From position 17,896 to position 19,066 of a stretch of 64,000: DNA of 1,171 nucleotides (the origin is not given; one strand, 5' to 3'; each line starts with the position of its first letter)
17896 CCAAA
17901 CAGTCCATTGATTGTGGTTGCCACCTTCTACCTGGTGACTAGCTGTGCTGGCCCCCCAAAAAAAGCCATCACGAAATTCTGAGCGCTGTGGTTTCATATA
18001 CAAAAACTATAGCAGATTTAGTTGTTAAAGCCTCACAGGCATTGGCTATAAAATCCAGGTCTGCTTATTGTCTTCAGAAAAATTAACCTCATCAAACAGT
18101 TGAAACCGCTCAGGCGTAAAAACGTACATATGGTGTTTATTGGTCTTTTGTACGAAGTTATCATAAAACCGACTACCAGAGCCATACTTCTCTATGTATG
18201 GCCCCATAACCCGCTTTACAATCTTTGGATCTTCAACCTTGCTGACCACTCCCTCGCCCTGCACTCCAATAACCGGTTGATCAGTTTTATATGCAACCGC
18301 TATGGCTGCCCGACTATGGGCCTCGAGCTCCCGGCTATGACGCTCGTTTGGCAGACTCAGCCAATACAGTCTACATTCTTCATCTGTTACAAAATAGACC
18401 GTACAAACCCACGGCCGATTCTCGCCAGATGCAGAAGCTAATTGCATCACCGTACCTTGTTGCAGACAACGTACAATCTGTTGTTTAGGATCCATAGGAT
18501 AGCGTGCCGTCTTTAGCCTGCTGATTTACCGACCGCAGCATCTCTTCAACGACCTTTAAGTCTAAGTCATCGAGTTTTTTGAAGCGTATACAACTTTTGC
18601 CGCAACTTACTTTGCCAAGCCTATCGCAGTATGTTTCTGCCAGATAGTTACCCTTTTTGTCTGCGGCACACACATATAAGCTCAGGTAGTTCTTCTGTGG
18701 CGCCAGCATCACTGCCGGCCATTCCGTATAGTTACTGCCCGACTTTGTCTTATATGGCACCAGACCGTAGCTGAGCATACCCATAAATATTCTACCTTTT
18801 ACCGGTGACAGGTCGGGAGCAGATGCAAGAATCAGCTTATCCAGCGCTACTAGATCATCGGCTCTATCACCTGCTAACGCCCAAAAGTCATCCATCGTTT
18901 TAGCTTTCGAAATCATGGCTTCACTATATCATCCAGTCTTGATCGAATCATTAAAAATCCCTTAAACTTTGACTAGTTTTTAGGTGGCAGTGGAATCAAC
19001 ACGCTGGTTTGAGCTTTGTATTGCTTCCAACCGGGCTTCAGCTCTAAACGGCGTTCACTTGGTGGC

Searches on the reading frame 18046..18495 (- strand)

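Call 86: search_protein_families(library=pfam, proteins=[window:18046-18495:-], max_evalue=0.001)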
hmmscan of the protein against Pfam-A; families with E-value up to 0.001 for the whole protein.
window:18046-18495:- (149 aa): 1 family
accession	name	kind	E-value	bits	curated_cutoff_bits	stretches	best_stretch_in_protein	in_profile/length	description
PF01243.27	PNPOx_N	-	2e-14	54.4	28.1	1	4-132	2-117/120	Pyridoxamine 5'-phosphate oxidase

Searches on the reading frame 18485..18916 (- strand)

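Call 86: search_protein_families(library=pfam, proteins=[window:18485-18916:-], max_evalue=0.001)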
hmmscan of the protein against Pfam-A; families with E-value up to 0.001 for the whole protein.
window:18485-18916:- (143 aa): 1 family
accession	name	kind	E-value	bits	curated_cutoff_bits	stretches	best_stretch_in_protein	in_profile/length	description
PF08818.16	DUF1801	-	2.1e-10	41.3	27.2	1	19-128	2-82/85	Domain of unknown function (DU1801)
